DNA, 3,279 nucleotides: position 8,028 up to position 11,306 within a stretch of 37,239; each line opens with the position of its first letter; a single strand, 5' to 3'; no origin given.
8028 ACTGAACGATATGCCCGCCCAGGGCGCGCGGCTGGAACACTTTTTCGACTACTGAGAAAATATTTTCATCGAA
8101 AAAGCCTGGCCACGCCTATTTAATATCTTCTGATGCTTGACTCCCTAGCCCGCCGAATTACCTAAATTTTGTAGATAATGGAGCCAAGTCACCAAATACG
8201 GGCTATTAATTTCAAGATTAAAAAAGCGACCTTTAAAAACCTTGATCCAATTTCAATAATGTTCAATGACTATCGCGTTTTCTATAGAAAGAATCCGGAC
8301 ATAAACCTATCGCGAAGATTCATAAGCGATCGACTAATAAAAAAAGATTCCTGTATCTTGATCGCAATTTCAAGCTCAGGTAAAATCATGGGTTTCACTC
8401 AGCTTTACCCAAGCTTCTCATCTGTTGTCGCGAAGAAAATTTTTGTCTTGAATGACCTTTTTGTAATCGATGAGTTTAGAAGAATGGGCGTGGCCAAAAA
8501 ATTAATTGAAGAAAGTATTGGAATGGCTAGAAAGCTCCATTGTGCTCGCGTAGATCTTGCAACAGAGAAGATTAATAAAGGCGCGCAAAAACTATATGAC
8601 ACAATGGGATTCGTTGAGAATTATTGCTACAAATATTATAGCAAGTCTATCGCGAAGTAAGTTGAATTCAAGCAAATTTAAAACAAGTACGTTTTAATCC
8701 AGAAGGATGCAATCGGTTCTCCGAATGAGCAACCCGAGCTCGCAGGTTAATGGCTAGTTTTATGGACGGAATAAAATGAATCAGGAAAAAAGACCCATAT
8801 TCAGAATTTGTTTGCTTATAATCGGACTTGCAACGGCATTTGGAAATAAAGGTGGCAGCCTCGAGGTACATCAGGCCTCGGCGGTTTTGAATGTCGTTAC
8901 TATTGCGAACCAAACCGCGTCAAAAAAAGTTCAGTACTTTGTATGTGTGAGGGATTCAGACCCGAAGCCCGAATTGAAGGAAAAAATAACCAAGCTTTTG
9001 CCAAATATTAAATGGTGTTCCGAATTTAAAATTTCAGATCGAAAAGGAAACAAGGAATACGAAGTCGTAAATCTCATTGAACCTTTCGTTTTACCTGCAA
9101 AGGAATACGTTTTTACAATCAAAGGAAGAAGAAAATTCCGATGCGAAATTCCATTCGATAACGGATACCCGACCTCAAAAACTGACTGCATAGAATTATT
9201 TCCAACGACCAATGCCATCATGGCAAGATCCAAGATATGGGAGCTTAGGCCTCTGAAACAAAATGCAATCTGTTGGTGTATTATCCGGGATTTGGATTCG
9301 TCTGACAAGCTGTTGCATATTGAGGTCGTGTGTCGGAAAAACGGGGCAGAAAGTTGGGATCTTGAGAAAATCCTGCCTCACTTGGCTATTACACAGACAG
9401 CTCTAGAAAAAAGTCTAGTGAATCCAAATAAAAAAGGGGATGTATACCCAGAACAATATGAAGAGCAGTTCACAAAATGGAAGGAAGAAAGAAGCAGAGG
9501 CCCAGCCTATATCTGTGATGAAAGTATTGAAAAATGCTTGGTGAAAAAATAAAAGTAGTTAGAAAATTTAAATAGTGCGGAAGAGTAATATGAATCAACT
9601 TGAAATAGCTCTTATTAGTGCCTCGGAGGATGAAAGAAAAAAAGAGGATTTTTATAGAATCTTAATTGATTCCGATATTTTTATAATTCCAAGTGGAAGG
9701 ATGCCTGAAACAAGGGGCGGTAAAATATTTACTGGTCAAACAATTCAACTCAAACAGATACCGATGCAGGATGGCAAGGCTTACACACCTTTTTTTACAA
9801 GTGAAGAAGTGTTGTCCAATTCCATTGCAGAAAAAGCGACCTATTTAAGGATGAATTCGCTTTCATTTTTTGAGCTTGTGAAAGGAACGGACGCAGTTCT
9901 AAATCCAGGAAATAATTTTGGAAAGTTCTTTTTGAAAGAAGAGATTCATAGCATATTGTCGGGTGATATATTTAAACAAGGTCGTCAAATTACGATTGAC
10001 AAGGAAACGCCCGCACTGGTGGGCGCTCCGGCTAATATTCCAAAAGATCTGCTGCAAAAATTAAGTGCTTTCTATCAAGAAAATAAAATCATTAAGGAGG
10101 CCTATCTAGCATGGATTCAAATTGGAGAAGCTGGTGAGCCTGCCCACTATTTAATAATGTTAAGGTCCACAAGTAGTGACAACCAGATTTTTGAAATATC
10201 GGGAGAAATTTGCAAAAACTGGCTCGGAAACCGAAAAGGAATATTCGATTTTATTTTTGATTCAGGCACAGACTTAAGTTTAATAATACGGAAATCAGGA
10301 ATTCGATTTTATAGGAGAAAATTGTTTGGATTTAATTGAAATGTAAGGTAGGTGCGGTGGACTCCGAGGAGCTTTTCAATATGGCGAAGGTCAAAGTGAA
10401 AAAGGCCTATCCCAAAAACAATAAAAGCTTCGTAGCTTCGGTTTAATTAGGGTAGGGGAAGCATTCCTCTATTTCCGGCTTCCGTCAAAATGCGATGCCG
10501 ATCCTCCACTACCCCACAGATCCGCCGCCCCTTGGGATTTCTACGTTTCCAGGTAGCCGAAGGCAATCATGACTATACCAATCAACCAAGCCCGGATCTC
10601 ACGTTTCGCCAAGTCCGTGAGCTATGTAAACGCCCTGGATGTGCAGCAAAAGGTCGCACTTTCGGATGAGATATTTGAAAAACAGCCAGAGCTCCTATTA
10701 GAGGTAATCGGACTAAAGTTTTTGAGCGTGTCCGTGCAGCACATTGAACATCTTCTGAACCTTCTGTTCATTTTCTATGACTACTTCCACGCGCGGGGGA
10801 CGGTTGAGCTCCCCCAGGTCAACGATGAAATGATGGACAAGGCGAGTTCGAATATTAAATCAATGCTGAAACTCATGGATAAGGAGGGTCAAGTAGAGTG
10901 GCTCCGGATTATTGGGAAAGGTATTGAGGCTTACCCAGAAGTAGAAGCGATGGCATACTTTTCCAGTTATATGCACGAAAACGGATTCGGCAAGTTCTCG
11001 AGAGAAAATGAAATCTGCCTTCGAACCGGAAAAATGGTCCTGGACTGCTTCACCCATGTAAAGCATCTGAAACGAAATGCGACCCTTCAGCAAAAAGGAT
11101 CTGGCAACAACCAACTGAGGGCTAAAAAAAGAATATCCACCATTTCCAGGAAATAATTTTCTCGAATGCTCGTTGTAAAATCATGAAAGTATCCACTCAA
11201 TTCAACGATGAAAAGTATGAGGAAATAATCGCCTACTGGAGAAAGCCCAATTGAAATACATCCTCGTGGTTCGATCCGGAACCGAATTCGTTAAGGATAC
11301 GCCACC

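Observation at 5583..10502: Two diverged ~120-bp direct repeats with a conserved lysine-rich mini-ORF (MAKVKVK...) bracketing 4.7 kb of foreign-looking DNA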

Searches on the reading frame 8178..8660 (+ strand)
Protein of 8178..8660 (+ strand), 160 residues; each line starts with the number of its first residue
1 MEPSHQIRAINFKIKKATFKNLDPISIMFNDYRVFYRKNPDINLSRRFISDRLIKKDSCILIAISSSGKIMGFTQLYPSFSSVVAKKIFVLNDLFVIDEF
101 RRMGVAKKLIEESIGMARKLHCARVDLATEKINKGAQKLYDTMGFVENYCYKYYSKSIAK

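Call 14: search_protein_families(library=pfam, proteins=[window:8178-8660:+], max_evalue=0.01)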
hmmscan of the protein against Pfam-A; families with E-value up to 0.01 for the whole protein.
window:8178-8660:+ (160 aa): 4 families
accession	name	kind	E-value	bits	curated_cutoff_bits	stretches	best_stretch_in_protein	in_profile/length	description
PF00583.31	Acetyltransf_1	-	4.9e-15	56.3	20.7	1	30-145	6-116/116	Acetyltransferase (GNAT) family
PF13508.13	Acetyltransf_7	-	2.1e-09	38.1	27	1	58-147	3-84/84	Acetyltransferase (GNAT) domain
PF13673.13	Acetyltransf_10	-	1.3e-06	28.9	23.6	1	55-147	27-109/128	Acetyltransferase (GNAT) domain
PF17013.11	Acetyltransf_15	-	0.0001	22.2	35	1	21-120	26-104/210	Putative acetyl-transferase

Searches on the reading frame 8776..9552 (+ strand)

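Call 14: search_protein_families(library=pfam, proteins=[window:8776-9552:+], max_evalue=0.01)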
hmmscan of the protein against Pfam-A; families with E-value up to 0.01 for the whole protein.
window:8776-9552:+ (258 aa): 1 family
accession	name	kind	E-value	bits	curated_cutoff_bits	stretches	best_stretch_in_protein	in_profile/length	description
PF16985.10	DUF5086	-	1.3e-17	64.5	27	1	164-256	38-135/137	Domain of unknown function (DUF5086)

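Call 76: search_protein_families(library=padloc, proteins=[window:8776-9552:+], max_evalue=0.01)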
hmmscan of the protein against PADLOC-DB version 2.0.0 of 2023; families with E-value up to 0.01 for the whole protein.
window:8776-9552:+ (258 aa): 0 families

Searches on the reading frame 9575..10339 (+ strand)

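Call 14: search_protein_families(library=pfam, proteins=[window:9575-10339:+], max_evalue=0.01)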
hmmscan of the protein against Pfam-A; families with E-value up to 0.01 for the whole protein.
window:9575-10339:+ (254 aa): 2 families
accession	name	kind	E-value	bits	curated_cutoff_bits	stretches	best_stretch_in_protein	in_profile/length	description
PF07179.17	SseB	-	5.6e-13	49.6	21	1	11-125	3-123/124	SseB protein N-terminal domain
PF14581.11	SseB_C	-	4.2e-09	36.9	22.5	1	142-221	2-79/106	SseB protein C-terminal domain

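Call 76: search_protein_families(library=padloc, proteins=[window:9575-10339:+], max_evalue=0.01)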
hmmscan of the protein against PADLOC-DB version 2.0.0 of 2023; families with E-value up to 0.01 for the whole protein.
window:9575-10339:+ (254 aa): 0 families

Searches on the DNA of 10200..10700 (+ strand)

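Call 9: search_rna_families(source=window, start=10200, end=10700, threshold=evalue, max_evalue=10)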
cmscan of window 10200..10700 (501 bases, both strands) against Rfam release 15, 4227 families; matches with E-value up to 10: 3.
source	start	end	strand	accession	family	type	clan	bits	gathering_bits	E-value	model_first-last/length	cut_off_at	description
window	10401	10438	-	RF01615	ceN111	Gene; snRNA; snoRNA; CD-box;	-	18.4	43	1.5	1-70/70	no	Nematode snoRNA ceN111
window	10448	10517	-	RF03598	MIR6024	Gene; miRNA;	-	14.1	72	8.1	1-99/99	no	MIR6024 microRNA precursor family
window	10225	10238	+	RF02914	DUF805b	Cis-reg;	CL00115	12.6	35.6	1.1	5-18/35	no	DUF805b RNA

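Call 63: search_dna_similar(query=window:10355-10480:+, collection=phages, mode=distant, max_evalue=1, max_rows=8)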
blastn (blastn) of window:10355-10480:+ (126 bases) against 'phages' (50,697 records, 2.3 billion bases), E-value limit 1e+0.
No match.

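Call 64: search_dna_similar(query=window:10355-10480:+, collection=plasmids, mode=distant, max_evalue=1, max_rows=8)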
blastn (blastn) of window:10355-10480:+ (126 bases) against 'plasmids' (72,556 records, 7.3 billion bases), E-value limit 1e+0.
Records with a match: 1; places in all: 1; records where one place covers at least 80% of the query: 0.
Best place of each record, by identity: 95-99% 1.
By first word of the organism name: Fulvitalea 1.
By predicted mobility (MOB-suite, as given by PLSDB): non-mobilizable 1.
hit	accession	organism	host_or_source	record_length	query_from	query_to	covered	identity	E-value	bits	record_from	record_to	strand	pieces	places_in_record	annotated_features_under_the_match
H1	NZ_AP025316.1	Fulvitalea axinellae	-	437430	27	52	21%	96.2%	9e-2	44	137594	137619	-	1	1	SUMF1/EgtB/PvdO family nonheme iron enzyme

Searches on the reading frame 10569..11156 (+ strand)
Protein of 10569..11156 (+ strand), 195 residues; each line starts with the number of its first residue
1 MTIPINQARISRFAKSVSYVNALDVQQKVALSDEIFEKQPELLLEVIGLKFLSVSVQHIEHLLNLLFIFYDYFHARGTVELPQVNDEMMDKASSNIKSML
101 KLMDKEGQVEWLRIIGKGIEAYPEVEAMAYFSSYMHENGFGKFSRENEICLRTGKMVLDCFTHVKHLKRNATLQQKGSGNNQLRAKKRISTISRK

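Call 14: search_protein_families(library=pfam, proteins=[window:10569-11156:+], max_evalue=0.01)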
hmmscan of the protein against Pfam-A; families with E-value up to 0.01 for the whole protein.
window:10569-11156:+ (195 aa): 0 families

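Call 76: search_protein_families(library=padloc, proteins=[window:10569-11156:+], max_evalue=0.01)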
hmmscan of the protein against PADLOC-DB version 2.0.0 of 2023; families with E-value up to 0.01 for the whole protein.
window:10569-11156:+ (195 aa): 0 families

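Call 78: find_encoding_contigs(protein=window:10569-11153:+, flank=6000, max_places=10)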
Protein window:10569-11153:+ (195 aa): 2 contigs read that carry it; 2 places shown.
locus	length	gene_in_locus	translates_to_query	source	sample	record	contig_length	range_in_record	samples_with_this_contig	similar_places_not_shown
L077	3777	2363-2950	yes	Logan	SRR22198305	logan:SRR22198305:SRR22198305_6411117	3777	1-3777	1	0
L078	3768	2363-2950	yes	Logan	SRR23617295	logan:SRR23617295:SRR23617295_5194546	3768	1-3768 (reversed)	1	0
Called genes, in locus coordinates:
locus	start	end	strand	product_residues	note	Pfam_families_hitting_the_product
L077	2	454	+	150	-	?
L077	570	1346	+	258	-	PF16985:DUF5086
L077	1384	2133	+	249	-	PF07179:SseB, PF14581:SseB_C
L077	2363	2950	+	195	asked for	-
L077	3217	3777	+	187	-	?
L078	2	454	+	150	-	?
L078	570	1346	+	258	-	PF16985:DUF5086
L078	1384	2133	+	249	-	PF07179:SseB, PF14581:SseB_C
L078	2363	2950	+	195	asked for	-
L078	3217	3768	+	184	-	?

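Call 79: find_homologous_proteins(query=window:10569-11153:+, max_evalue=1e-10)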
Query window:10569-11153:+ (195 aa): 2 proteins with E <= 1e-10 among 54 candidates.
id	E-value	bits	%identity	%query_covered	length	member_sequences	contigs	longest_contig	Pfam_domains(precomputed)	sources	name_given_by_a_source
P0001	1.2e-114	398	95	100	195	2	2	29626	-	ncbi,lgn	-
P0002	1.3e-75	271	71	90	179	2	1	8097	-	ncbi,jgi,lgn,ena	-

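Call 81: find_encoding_contigs(protein=P0001, flank=8000, max_places=10)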
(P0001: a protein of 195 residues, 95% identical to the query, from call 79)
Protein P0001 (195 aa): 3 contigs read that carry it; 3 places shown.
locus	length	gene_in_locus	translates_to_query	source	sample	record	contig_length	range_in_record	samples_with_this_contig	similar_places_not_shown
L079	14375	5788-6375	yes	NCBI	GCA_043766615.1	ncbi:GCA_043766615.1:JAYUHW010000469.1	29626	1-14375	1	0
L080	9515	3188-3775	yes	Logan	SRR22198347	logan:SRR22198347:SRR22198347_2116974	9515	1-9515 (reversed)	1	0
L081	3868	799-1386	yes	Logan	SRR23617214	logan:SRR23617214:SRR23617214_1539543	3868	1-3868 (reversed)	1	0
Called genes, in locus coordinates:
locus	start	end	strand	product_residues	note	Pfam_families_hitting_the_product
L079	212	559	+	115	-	-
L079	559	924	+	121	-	-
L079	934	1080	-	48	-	-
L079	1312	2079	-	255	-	-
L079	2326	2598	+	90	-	PF00583:Acetyltransf_1, PF13508:Acetyltransf_7, PF13673:Acetyltransf_10 (weak)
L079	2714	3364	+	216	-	PF16985:DUF5086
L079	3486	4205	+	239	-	PF04402:SIMPL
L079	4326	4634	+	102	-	-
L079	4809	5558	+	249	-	PF07179:SseB, PF14581:SseB_C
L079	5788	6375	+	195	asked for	-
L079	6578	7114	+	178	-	-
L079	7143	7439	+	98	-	-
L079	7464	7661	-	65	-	-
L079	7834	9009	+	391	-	PF12733:Cadherin-like, PF09136:Glucodextran_B (faint), PF12733:Cadherin-like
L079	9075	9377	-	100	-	-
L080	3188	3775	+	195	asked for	-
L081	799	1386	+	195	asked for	-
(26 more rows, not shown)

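Call 85: find_related_loci(query=window:10569-11153:+, collection=genome_contigs, flank=1500)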
Query window:10569-11153:+ (195 aa) in genome_contigs; peptide patterns used: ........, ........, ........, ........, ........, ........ (x = any residue, [..] = any of these).
47 stretches matched a pattern; 1 encode a relative of the query (tblastn E <= 1e-3); 1 distinct loci.
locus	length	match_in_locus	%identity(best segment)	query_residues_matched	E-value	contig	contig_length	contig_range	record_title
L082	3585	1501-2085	95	1-195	5e-127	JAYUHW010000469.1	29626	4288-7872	MAG: Fibrobacteria bacterium isolate GFS_8554 GFS_8554_468, whole genome shotgun sequence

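Call 118: predict_structure(alignment_id=A8)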
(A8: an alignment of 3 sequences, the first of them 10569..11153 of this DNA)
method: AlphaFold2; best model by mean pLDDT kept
length: 195 residues; sequences in the alignment: 3
mean_pLDDT: 41.9   pTM: 0.27
mean pLDDT of the five models: 41.9, 41.2, 37.6, 34.8, 34.5
residues with pLDDT >= 90: 0; 70-90: 0; 50-70: 4; < 50: 191
segments of 3 or more residues with pLDDT < 50: 1-5, 9-29, 32-195
pLDDT, mean of each block of 10 residues (from residue 1): 43 42 47 46 36 38 48 40 41 45 43 39 44 45 43 45 36 37 40 37
secondary structure, 60 per line:
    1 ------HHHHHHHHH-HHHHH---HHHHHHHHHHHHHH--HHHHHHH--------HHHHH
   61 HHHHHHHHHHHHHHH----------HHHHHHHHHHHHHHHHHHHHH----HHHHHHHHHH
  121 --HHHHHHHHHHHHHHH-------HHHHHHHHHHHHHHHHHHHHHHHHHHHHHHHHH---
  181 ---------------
elements in order: H7-15 H17-21 H25-38 H41-47 H56-75 H86-106 H111-120 H123-137 H145-177
